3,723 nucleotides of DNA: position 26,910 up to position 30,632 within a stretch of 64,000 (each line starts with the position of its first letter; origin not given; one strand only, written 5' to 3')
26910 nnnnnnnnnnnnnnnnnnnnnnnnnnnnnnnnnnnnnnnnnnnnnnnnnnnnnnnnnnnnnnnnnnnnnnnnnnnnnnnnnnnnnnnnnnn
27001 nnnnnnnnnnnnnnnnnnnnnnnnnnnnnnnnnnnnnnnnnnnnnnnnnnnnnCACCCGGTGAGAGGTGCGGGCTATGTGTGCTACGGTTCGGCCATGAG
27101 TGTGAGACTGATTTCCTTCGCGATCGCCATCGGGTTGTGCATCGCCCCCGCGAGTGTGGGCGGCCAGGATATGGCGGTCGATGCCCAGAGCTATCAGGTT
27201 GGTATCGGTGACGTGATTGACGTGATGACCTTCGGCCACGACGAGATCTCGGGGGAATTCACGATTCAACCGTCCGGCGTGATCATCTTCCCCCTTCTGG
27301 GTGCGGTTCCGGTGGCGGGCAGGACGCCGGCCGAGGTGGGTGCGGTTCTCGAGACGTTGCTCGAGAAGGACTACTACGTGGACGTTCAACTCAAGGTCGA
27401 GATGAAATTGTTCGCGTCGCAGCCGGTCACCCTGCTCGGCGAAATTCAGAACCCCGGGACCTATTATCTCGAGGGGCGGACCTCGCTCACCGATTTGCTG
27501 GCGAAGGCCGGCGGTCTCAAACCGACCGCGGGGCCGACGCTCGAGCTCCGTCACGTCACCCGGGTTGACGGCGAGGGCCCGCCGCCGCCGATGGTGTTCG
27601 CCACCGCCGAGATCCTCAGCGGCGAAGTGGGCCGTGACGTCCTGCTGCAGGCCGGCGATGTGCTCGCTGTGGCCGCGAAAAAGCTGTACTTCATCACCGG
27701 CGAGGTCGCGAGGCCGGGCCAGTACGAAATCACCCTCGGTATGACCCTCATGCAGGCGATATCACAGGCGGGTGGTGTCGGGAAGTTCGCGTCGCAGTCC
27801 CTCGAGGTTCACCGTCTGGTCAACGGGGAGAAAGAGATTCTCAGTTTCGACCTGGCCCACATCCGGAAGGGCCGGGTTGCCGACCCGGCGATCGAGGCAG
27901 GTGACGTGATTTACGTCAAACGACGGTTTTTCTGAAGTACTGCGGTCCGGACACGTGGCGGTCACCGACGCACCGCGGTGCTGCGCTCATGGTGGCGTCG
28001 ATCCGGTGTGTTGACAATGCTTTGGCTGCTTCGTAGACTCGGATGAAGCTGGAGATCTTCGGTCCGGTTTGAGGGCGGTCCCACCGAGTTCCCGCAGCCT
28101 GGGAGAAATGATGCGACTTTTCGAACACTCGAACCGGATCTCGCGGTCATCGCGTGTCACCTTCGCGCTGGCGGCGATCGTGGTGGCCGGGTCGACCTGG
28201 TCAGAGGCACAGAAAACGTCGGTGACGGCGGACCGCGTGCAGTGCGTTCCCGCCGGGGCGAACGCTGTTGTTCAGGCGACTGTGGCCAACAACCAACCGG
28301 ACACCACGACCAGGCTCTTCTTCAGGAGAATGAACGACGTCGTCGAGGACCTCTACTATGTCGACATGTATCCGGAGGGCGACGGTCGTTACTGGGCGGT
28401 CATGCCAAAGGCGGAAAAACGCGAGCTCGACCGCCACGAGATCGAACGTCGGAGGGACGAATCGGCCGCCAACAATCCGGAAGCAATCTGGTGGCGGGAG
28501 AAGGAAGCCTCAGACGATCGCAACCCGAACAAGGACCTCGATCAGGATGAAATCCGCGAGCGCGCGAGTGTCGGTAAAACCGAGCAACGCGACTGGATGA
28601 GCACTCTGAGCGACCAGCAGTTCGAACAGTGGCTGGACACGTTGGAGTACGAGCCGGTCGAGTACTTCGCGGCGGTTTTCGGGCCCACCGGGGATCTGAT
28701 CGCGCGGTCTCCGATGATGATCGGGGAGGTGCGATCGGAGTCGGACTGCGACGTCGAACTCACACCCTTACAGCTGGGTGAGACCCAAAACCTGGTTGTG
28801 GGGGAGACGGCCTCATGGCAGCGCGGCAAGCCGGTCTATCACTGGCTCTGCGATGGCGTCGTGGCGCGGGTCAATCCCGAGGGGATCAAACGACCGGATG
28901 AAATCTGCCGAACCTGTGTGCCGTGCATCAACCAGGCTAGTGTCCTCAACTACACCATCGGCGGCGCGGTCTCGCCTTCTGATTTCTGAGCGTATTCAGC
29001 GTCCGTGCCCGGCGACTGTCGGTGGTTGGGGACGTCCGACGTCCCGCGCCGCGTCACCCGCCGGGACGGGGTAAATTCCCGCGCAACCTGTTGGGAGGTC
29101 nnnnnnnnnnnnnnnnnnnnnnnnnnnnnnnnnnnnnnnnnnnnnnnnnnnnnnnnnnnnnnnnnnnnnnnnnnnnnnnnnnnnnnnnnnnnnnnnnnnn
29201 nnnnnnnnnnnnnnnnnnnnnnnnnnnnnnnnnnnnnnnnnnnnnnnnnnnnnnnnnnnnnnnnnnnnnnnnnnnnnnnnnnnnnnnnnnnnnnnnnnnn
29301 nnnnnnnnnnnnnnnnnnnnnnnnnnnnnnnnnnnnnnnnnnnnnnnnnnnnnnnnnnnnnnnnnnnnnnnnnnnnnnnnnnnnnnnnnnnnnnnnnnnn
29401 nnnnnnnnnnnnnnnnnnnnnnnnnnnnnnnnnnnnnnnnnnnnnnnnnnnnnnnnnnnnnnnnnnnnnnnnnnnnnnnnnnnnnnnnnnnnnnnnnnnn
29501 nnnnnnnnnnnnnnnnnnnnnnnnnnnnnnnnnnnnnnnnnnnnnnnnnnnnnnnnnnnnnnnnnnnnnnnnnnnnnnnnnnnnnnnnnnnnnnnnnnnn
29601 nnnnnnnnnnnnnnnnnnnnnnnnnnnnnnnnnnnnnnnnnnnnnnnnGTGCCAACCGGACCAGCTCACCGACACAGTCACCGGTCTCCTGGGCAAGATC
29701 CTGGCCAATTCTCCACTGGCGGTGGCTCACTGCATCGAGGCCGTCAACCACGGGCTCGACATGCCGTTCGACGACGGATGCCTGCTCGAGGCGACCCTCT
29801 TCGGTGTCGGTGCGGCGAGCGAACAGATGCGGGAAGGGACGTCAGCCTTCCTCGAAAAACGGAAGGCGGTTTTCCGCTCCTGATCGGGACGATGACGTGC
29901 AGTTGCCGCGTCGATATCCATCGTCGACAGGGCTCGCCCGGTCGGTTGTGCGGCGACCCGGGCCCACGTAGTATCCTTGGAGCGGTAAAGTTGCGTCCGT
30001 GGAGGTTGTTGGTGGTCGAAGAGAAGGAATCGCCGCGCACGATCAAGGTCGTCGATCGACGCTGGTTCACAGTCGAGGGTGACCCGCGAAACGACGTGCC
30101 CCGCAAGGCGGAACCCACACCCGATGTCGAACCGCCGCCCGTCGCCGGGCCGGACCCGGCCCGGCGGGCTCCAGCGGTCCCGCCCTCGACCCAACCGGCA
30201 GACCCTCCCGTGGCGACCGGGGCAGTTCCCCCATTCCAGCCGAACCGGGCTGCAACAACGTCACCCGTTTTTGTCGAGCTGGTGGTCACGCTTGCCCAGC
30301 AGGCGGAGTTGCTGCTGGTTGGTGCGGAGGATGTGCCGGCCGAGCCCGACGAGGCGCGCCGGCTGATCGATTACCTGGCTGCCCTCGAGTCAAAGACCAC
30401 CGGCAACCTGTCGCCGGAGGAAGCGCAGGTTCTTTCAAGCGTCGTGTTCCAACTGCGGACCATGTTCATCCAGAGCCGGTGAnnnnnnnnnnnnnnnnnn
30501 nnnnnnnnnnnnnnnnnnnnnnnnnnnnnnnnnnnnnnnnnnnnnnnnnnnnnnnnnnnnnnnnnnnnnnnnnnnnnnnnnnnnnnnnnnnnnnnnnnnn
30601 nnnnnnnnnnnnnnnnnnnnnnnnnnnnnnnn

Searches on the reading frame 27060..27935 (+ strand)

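Call 3: search_protein_families(library=pfam, proteins=[window:27060-27935:+], max_evalue=1)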
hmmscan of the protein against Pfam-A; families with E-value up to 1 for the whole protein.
window:27060-27935:+ (291 aa): 3 families
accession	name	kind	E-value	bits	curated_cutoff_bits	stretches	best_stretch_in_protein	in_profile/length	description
PF10531.15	SLBB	-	6.1e-23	80.8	27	2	210-258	2-50/55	SLBB domain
PF22461.2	SLBB_2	-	1.7e-19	70.1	27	2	208-286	1-79/79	SLBB domain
PF02563.21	Poly_export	-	1.2e-18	67.5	28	1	42-115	4-76/77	Polysaccharide biosynthesis/export protein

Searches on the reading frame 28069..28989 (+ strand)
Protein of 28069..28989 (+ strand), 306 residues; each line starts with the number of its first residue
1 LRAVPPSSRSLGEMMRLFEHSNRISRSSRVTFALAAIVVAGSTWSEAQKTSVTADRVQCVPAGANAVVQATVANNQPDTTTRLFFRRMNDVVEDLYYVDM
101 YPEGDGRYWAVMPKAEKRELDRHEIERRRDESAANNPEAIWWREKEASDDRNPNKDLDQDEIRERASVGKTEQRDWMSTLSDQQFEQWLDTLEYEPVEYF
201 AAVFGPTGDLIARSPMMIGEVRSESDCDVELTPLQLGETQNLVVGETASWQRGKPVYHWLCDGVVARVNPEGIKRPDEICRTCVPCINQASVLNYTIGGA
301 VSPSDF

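Call 3: search_protein_families(library=pfam, proteins=[window:28069-28989:+], max_evalue=1)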
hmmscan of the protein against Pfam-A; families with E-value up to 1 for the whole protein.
window:28069-28989:+ (306 aa): 1 family
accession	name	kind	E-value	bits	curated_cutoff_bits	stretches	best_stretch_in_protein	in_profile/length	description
PF20225.4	DUF6584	-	0.06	13.8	27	1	94-183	45-134/171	Family of unknown function (DUF6584)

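Call 4: search_protein_families(library=ncbifam, proteins=[window:28069-28989:+], max_evalue=1)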
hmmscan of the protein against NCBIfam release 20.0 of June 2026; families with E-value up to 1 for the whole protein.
window:28069-28989:+ (306 aa): 0 families

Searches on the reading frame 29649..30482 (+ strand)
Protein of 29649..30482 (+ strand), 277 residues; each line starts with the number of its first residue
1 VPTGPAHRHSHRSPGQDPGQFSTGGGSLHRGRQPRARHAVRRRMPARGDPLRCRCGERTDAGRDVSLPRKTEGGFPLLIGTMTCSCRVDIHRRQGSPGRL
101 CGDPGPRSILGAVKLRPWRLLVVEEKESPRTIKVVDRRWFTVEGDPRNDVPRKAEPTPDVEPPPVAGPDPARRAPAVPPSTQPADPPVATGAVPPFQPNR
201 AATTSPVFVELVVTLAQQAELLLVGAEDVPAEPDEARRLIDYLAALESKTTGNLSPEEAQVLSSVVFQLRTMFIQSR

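Call 3: search_protein_families(library=pfam, proteins=[window:29649-30482:+], max_evalue=1)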
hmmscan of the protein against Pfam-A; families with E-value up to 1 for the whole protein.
window:29649-30482:+ (277 aa): 1 family
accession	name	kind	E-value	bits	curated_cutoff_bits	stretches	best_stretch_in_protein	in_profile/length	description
PF08899.16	DUF1844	-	7.1e-12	45.7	27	1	208-275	4-76/76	Domain of unknown function (DUF1844)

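Call 4: search_protein_families(library=ncbifam, proteins=[window:29649-30482:+], max_evalue=1)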
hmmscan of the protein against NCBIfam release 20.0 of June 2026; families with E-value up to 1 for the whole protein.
window:29649-30482:+ (277 aa): 0 families
